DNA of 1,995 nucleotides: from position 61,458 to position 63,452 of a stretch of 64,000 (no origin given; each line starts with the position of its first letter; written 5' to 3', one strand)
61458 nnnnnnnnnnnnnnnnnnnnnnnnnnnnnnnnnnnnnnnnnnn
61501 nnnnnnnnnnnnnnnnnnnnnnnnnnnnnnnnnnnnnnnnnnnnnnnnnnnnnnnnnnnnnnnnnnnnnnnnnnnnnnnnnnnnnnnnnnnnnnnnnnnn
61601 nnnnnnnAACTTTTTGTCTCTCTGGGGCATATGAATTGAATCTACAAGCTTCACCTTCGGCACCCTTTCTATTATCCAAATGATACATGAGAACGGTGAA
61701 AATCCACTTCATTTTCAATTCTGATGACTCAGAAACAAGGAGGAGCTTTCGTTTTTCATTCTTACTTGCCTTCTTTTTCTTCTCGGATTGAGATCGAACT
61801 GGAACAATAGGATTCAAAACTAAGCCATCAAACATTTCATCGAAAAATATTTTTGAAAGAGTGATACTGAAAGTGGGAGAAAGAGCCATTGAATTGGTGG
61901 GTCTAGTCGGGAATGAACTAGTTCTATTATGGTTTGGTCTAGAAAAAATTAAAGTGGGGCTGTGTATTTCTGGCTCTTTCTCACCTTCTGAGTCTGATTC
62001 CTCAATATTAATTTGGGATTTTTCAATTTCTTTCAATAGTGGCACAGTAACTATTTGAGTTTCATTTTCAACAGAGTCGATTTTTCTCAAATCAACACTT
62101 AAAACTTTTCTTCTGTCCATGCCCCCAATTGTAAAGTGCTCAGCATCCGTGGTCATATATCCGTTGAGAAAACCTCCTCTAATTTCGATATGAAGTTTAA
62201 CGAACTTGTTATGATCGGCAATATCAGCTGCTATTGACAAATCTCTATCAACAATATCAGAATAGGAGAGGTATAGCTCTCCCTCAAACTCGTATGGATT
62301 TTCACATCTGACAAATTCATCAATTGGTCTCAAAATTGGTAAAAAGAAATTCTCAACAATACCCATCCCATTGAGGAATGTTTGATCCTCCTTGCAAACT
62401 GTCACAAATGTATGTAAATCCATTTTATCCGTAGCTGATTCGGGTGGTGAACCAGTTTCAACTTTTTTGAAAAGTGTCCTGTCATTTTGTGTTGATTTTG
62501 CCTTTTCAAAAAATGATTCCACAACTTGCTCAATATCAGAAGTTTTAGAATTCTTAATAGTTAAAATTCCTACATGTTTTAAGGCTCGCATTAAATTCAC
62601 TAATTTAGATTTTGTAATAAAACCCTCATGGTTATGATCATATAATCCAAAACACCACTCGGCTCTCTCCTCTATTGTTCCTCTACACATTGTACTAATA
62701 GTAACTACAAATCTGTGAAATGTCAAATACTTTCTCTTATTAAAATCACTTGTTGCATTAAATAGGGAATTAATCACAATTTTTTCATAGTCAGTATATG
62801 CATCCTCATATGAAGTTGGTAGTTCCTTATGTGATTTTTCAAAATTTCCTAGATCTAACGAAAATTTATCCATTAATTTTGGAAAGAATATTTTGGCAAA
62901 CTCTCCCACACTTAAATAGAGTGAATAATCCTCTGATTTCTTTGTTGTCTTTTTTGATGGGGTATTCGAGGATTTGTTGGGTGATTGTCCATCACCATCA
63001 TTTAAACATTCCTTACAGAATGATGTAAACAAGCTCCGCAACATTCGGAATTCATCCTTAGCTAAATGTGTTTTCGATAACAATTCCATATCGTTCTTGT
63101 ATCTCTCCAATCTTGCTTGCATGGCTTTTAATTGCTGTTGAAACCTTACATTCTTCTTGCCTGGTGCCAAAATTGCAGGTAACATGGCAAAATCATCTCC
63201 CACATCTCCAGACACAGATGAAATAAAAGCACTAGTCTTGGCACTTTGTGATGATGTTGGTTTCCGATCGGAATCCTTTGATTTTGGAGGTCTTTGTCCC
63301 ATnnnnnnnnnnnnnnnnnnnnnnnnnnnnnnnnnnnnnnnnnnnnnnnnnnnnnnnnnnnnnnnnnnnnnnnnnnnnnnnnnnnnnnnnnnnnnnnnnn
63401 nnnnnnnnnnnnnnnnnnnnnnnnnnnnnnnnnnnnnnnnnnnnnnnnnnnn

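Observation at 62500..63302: Phospholipase D fused to an N-terminal recoverin/neuronal-calcium-sensor-like EF-hand domain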

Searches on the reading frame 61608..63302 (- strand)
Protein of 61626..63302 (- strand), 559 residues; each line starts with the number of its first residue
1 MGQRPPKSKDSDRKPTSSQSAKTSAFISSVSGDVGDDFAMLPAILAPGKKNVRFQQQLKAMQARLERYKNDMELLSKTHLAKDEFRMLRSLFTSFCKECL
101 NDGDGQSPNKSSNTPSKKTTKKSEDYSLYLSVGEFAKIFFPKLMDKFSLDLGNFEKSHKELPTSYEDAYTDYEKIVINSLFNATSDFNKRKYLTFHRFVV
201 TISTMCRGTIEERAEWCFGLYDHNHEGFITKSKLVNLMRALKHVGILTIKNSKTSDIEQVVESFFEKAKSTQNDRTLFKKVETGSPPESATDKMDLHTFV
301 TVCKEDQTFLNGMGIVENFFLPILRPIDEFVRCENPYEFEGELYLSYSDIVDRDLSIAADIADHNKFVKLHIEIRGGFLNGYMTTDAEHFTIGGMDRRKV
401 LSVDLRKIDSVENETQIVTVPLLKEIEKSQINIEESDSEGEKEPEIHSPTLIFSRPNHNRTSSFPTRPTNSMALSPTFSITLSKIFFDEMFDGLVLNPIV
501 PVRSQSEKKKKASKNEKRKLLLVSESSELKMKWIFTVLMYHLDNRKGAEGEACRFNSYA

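Call 13: find_homologous_proteins(query=window:61626-63302:-, max_evalue=0.001)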
Query window:61626-63302:-: 6702 candidates shared short words with the query, none scored E <= 0.001.

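Call 22: search_protein_representatives(protein=window:61626-63302:-)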
Query: 559 residues. Proteins with E-value up to 0.001 (for the whole library): 468; up to 1e-10: 33; up to 1e-30: 7. The best 150 are listed.
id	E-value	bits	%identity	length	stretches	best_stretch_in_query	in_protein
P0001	1.5e-177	608.0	56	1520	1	2-558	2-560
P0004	1.6e-52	195.5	34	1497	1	13-483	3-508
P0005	8.8e-51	189.7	28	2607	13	152-241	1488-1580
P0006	1.4e-37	146.1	28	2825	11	178-244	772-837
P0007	4.5e-36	141.2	29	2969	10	148-241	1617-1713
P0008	9.3e-34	133.5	27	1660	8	170-240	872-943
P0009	4.3e-33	131.4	27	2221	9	178-241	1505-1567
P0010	5.6e-28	114.5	27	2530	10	170-240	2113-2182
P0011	9.8e-27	110.4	26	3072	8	145-244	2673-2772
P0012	3.2e-26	108.7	27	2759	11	189-243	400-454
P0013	6.5e-24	101.1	28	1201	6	175-239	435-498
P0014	8.6e-23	97.4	25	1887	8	167-255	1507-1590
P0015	1.9e-20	89.7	27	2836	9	145-240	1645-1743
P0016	1.9e-17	79.7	26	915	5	176-244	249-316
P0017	5.0e-17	78.3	35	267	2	184-269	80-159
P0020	3.3e-15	72.3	31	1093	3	168-275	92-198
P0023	5.4e-14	68.3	32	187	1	177-344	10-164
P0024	4.3e-13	65.4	26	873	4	168-239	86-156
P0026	9.0e-13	64.3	25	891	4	79-241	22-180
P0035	8.2e-11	57.8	30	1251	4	148-238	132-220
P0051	2.8e-08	49.5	35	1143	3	168-251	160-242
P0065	9.3e-08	47.8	29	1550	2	171-260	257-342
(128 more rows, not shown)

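Call 23: search_protein_families(library=pfam, proteins=[P0004, P0020, P0035, P0051, P0065, P0013, P0026, P0024], max_evalue=0.001)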
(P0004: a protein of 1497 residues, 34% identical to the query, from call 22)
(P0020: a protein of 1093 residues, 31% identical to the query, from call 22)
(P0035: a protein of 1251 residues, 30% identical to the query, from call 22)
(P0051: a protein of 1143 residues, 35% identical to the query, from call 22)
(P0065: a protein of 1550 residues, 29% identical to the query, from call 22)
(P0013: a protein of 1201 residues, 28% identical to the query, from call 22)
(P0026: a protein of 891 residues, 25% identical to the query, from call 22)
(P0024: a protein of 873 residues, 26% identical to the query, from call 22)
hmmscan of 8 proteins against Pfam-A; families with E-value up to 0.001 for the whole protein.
P0004 (1497 aa): 2 families
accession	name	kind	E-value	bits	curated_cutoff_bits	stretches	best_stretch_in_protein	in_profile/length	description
PF13091.12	PLDc_2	-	1.8e-17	63.9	27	2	998-1207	2-120/132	PLD-like domain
PF00614.28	PLDc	-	2.8e-17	62.3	21.9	2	668-693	3-28/28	Phospholipase D Active site motif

P0020 (1093 aa): 7 families
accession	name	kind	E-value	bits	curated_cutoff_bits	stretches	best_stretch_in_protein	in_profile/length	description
PF00614.28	PLDc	-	7.4e-16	57.8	21.9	2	855-880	3-28/28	Phospholipase D Active site motif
PF13091.12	PLDc_2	-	1.9e-14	54.1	27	1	735-902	1-124/132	PLD-like domain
PF00036.39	EF-hand_1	-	4.2e-13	48.3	25.4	2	101-125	2-26/29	EF hand domain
PF13405.12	EF-hand_6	-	2.4e-12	45.8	25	2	140-164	5-29/30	EF-hand domain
PF13499.12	EF-hand_7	-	7.1e-11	42.7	30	2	134-166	1-32/67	EF-hand domain pair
PF13833.12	EF-hand_8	-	3.9e-08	33.3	28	1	101-125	27-51/54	EF-hand domain pair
PF13202.12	EF-hand_5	-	1e-06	28.4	25.9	1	141-157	5-21/25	EF hand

P0035 (1251 aa): 12 families
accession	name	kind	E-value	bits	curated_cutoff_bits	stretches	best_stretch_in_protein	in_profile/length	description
PF00036.39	EF-hand_1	-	1.9e-84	271.6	25.4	6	454-478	3-27/29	EF hand domain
PF13499.12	EF-hand_7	-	2.9e-76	252.2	30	6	403-477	5-66/67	EF-hand domain pair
PF13405.12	EF-hand_6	-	3.6e-74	237.8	25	4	835-861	2-28/30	EF-hand domain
PF13202.12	EF-hand_5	-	2.6e-63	207.2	25.9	4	454-474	2-22/25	EF hand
PF13833.12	EF-hand_8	-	5.6e-28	96.9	28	1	452-475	26-49/54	EF-hand domain pair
PF10591.15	SPARC_Ca_bdg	-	3e-11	44.1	22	0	345-422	36-110/113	Secreted protein acidic and rich in cysteine Ca binding region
PF09068.17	EF-hand_2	-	1.4e-10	41.7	27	0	345-393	75-123/123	EF hand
PF12763.14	EH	-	2.4e-09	37.5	22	0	779-826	22-69/101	EH domain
PF14658.12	EF-hand_9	-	9e-09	36.1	37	0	162-209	2-51/66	EF-hand domain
PF25825.1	SAPC2_N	-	2.8e-06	27.6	27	0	160-179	10-29/80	SAPC2 EF-hand like N-terminal domain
PF22592.2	FCaBP_EF-hand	-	1.5e-05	25.6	27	0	669-688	18-37/93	FCaBP EF-hand domain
PF24548.1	EF_EFCAB10_C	-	0.00017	21.6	32.5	0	195-213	2-20/60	EFCAB10, C-terminal EF-hand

P0051 (1143 aa): 6 families
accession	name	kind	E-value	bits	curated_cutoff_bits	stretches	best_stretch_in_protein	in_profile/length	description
PF13091.12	PLDc_2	-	2.6e-18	66.5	27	2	812-979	2-125/132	PLD-like domain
PF00614.28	PLDc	-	6.4e-18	64.3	21.9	2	930-956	2-28/28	Phospholipase D Active site motif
PF13499.12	EF-hand_7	-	2.3e-10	41.1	30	1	203-239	2-32/67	EF-hand domain pair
PF00036.39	EF-hand_1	-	4.6e-10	38.8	25.4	1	205-228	2-25/29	EF hand domain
PF13405.12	EF-hand_6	-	3.4e-09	36.1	25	1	207-230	4-27/30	EF-hand domain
PF13202.12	EF-hand_5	-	1e-07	31.5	25.9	1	209-226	5-22/25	EF hand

P0065 (1550 aa): 10 families
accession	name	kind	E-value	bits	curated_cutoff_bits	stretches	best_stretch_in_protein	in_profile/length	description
PF00443.35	UCH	-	1.9e-77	260.7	23.9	1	746-1435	1-254/254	Ubiquitin carboxyl-terminal hydrolase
PF13499.12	EF-hand_7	-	1.1e-27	96.6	30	3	296-395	1-63/67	EF-hand domain pair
PF13405.12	EF-hand_6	-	8.7e-23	78.3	25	0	299-325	2-28/30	EF-hand domain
PF00036.39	EF-hand_1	-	3.1e-22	76.9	25.4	1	374-397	2-25/29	EF hand domain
PF06337.17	DUSP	-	2.8e-19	69.8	29.3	1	500-592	1-76/77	DUSP domain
PF13423.12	UCH_1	-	1.3e-16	61.6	22.2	2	746-937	1-167/317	Ubiquitin carboxyl-terminal hydrolase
PF13833.12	EF-hand_8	-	1.4e-14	54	28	0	75-117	1-44/54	EF-hand domain pair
PF25265.1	USP32_N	-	7.5e-13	48.6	27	1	24-110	7-89/93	USP32 N-terminal domain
PF13202.12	EF-hand_5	-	3.7e-08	32.9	25.9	0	377-395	4-22/25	EF hand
PF14658.12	EF-hand_9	-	0.00014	22.7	37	0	267-324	4-63/66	EF-hand domain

P0013 (1201 aa): 16 families
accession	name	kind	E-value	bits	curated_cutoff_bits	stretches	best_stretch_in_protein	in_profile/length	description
PF00036.39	EF-hand_1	-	3.1e-120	383.6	25.4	15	725-749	3-27/29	EF hand domain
PF13499.12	EF-hand_7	-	3.8e-110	360.8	30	8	265-346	1-67/67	EF-hand domain pair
PF13405.12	EF-hand_6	-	2.4e-102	325.3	25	11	67-92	3-28/30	EF-hand domain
PF13202.12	EF-hand_5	-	8.8e-89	287.6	25.9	7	323-344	3-24/25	EF hand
PF13833.12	EF-hand_8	-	9.3e-51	169.8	28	1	117-144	24-51/54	EF-hand domain pair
PF12763.14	EH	-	8.5e-18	64.6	22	0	1110-1159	35-84/101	EH domain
PF14658.12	EF-hand_9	-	3.9e-14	53.3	37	0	634-682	1-51/66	EF-hand domain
PF10591.15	SPARC_Ca_bdg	-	5.9e-11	43.1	22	0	32-86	58-110/113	Secreted protein acidic and rich in cysteine Ca binding region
PF22592.2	FCaBP_EF-hand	-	7.6e-11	42.6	27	0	438-462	18-42/93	FCaBP EF-hand domain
PF25578.1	EF-hand_STIM1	-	1.4e-09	38.3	32.2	0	812-851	6-44/80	Stromal interaction molecule 1-like, EF-hand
PF25825.1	SAPC2_N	-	1.7e-09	37.8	27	0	829-851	9-31/80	SAPC2 EF-hand like N-terminal domain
PF14788.12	EF-hand_10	-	2e-06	28.1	27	0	120-145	23-48/50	EF hand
PF09068.17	EF-hand_2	-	9.9e-06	26.1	27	0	428-465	86-123/123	EF hand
PF24548.1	EF_EFCAB10_C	-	7.7e-05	22.7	32.5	0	831-865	4-38/60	EFCAB10, C-terminal EF-hand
PF00404.24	Dockerin_1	-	0.00017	22.2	22.9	0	861-882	24-45/57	Dockerin type I domain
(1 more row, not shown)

P0026 (891 aa): 14 families
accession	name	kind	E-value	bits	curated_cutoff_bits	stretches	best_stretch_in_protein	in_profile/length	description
PF00036.39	EF-hand_1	-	4.3e-85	273.6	25.4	12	153-179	2-28/29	EF hand domain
PF13499.12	EF-hand_7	-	3.2e-83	274.5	30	7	551-634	1-67/67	EF-hand domain pair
PF13405.12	EF-hand_6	-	4.9e-73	234.3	25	5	554-580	2-28/30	EF-hand domain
PF13202.12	EF-hand_5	-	6.5e-69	224.8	25.9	8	807-827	3-23/25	EF hand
PF13833.12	EF-hand_8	-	1.8e-35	120.9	28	1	518-538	27-47/54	EF-hand domain pair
PF10591.15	SPARC_Ca_bdg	-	2.7e-10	41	22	0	104-173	43-110/113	Secreted protein acidic and rich in cysteine Ca binding region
PF25825.1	SAPC2_N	-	9.7e-10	38.6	27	0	117-139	10-32/80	SAPC2 EF-hand like N-terminal domain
PF12763.14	EH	-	2.2e-08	34.4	22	0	713-735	41-63/101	EH domain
PF14658.12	EF-hand_9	-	3.9e-08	34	37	0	119-177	2-62/66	EF-hand domain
PF09068.17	EF-hand_2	-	9.4e-08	32.7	27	0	256-348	24-123/123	EF hand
PF22592.2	FCaBP_EF-hand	-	9.5e-08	32.7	27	0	715-738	18-41/93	FCaBP EF-hand domain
PF14788.12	EF-hand_10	-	9.4e-06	26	27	0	204-231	20-47/50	EF hand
PF25578.1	EF-hand_STIM1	-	1e-05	26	32.2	0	113-173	19-75/80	Stromal interaction molecule 1-like, EF-hand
PF24548.1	EF_EFCAB10_C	-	0.00032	20.7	32.5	0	117-153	3-39/60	EFCAB10, C-terminal EF-hand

P0024 (873 aa): 12 families
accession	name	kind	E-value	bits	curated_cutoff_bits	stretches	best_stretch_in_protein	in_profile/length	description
PF00036.39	EF-hand_1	-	5.8e-80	257.5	25.4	11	763-789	2-28/29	EF hand domain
PF13499.12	EF-hand_7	-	7.4e-72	238.1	30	5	129-215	2-67/67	EF-hand domain pair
PF13405.12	EF-hand_6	-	1.5e-69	223.4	25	6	131-157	2-28/30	EF-hand domain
PF13202.12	EF-hand_5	-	8e-62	202.4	25.9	5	538-559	2-23/25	EF hand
PF13833.12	EF-hand_8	-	7.2e-31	106.2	28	1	167-211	7-48/54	EF-hand domain pair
PF14658.12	EF-hand_9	-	4.4e-12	46.7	37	0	96-149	1-56/66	EF-hand domain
PF12763.14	EH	-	5e-09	36.4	22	0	752-799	30-78/101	EH domain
PF25825.1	SAPC2_N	-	2.4e-08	34.2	27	0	94-116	9-31/80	SAPC2 EF-hand like N-terminal domain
PF09068.17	EF-hand_2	-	8.3e-06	26.4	27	0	30-123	31-123/123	EF hand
PF25578.1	EF-hand_STIM1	-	0.00012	22.5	32.2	0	76-119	5-47/80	Stromal interaction molecule 1-like, EF-hand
PF24082.1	SPEF2_C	-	0.00037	20.8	27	0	52-114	105-168/197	SPEF2 C-terminal domain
PF00404.24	Dockerin_1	-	0.0007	20.2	22.9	0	338-348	35-45/57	Dockerin type I domain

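Call 24: list_cluster_members(proteins=[P0004, P0020, P0051, P0005, P0017, P0023])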
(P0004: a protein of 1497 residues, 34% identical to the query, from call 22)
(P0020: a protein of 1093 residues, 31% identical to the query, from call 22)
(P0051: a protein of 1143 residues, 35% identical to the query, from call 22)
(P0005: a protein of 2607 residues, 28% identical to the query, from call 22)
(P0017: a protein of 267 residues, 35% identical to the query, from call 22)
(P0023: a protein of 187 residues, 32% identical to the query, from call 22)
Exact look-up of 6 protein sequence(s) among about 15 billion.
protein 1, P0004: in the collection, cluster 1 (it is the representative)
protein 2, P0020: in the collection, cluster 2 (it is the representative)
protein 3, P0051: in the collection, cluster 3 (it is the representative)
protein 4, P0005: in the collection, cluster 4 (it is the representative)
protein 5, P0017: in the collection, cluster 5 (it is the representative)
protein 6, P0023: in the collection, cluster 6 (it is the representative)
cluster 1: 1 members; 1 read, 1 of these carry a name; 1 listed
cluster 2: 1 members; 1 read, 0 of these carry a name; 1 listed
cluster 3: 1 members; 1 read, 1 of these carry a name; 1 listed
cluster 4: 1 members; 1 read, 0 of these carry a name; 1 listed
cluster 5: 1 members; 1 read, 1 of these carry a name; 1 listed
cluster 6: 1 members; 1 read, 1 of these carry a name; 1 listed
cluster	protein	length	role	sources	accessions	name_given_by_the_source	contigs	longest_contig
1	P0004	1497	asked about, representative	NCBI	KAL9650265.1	hypothetical protein ABK040_014920 [Willaertia magna]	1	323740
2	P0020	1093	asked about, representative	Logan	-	-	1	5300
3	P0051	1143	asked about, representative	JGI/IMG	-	phosphatidylserine/phosphatidylglycerophosphate/cardiolipin synthase-like ...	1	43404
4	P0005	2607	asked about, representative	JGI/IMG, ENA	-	-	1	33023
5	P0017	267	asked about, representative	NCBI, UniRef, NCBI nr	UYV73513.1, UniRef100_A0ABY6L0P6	KCNIP4 [Cordylochernes scorpioides] | KCNIP4 n=1 Tax=Cordylochernes scorpioides TaxID=51811 RepID=A0ABY6L0P6_9ARAC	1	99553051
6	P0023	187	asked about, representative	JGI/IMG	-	Ca2+-binding EF-hand superfamily protein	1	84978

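Call 30: find_encoding_contigs(protein=P0051, flank=10000, max_places=3)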
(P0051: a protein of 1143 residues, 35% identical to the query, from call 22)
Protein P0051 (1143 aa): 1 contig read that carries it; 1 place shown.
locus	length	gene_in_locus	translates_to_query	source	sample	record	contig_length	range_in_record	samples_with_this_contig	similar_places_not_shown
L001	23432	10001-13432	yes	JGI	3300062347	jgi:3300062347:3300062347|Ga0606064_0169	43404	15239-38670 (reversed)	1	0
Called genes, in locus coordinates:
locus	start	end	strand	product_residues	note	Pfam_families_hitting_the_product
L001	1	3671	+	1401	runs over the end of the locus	PF13246:Cation_ATPase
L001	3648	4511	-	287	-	-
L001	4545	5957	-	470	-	PF00929:RNase_T, PF16473:Rv2179c-like (weak)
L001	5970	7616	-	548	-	PF16656:Pur_ac_phosph_N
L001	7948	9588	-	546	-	PF08614:ATG16 (faint), PF25762:HAUS1 (faint), PF24161:CCDC39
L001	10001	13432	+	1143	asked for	PF13499:EF-hand_7 (faint), PF00036:EF-hand_1 (faint), PF13202:EF-hand_5 (faint), PF13405:EF-hand_6 (faint), PF00614:PLDc (weak), PF13091:PLDc_2, PF00614:PLDc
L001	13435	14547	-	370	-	PF15521:Ntox11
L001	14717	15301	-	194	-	PF08784:RPA_C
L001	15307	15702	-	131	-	-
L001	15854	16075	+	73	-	-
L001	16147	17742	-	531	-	-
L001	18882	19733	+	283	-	PF00646:F-box (weak), PF12937:F-box-like (weak)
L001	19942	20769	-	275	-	PF01351:RNase_HII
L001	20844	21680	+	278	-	PF03109:ABC1 (faint), PF00069:Pkinase, PF07714:PK_Tyr_Ser-Thr, PF14531:Kinase-like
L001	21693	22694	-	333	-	PF10494:Stk19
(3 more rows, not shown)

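Call 32: find_homologous_proteins(query=P0020, max_evalue=1e-10)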
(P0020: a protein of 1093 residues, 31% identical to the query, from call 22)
Query P0020 (1093 aa): 14 proteins with E <= 1e-10 among 8000 candidates.
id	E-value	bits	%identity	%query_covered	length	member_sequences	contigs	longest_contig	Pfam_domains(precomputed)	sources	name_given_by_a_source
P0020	0.0e+0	2540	100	100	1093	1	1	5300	PF13405.13,PF13499.13,PF13091.13,PF13833.13,PF13202.13,PF00036.39,PF00614.29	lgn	-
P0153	0.0e+0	1500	60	97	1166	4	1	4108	PF13405.13,PF13499.13,PF13091.13,PF13833.13,PF13202.13,PF00036.39,PF00614.29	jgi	-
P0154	0.0e+0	1179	50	97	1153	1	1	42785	PF13405.13,PF13499.13,PF13091.13,PF00036.39,PF00614.29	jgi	jgi:phosphatidylserine/phosphatidylglycerophosphate/cardiolipin synthase-like enzyme/Ca2+-binding EF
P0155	0.0e+0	1093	51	73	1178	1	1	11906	PF13405.13,PF13499.13,PF13091.13,PF00036.39,PF00614.29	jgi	jgi:phospholipase D1/2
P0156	0.0e+0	1068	52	73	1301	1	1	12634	PF13091.13,PF00614.29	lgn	-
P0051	0.0e+0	1037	46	97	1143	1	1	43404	PF13405.13,PF13499.13,PF13091.13,PF13202.13,PF00036.39,PF00614.29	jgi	jgi:phosphatidylserine/phosphatidylglycerophosphate/cardiolipin synthase-like enzyme/Ca2+-binding EF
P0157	4.1e-97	344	34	59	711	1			PF13091.13,PF00614.29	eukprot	eukprot:260804_1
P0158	3.0e-79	285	43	20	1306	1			PF13091.13,PF00787.30,PF00614.29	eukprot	eukprot:gene13202-17691_t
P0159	1.3e-68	250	30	59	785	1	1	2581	PF13091.13,PF00614.29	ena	-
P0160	4.2e-20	89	29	43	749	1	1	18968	PF13091.13,PF09335.17,PF00614.29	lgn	-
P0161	1.2e-19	88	25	45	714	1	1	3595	PF13091.13,PF09335.17,PF00614.29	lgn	-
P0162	1.3e-19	88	24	45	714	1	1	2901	PF13091.13,PF09335.17,PF00614.29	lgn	-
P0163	6.0e-19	85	24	45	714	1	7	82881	PF13091.13,PF09335.17,PF00614.29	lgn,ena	-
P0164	3.2e-18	83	24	45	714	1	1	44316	PF13091.13,PF09335.17,PF00614.29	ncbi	ncbi:MAG TPA: VTT domain-containing protein [Gammaproteobacteria bacterium]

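Call 40: predict_structure(alignment_id=A2)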
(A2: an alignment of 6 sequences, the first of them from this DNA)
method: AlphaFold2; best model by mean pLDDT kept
length: 565 residues; sequences in the alignment: 6
mean_pLDDT: 59.0   pTM: 0.59
mean pLDDT of the five models: 59.0, 58.9, 58.4, 56.9, 56.4
residues with pLDDT >= 90: 4; 70-90: 240; 50-70: 94; < 50: 227
segments of 3 or more residues with pLDDT < 50: 1-33, 100-126, 143-163, 252-254, 276-289, 350-365, 385-397, 417-472, 492-513, 545-565
pLDDT, mean of each block of 10 residues (from residue 1): 37 33 33 51 57 69 72 85 81 67 32 31 48 77 41 34 62 85 74 86 89 88 82 86 76 65 82 52 38 81 82 78 81 77 66 35 49 81 52 45 76 55 35 28 27 25 30 65 69 39 34 60 74 77 49 38 30
secondary structure, 60 per line:
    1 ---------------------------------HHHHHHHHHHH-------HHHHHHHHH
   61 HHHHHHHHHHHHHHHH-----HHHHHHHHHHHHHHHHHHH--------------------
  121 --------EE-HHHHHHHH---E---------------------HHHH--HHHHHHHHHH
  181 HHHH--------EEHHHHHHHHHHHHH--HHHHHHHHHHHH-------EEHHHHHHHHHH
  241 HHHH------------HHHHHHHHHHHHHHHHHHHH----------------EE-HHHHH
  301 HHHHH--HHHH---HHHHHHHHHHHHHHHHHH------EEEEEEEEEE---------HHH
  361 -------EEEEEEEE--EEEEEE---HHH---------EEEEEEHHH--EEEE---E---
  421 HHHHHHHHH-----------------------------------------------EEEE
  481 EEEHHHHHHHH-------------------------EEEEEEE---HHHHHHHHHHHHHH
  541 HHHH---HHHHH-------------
elements in order: H34-44 H52-76 H82-100 H132-139 H165-168 H171-184 H195-207 H210-221 H231-244 H257-276 H296-305 H308-311 H315-332 E339-348 E368-375 E378-383 E399-404 E410-413 H421-429 E477-483 H484-491 E517-523 H527-544 H548-552
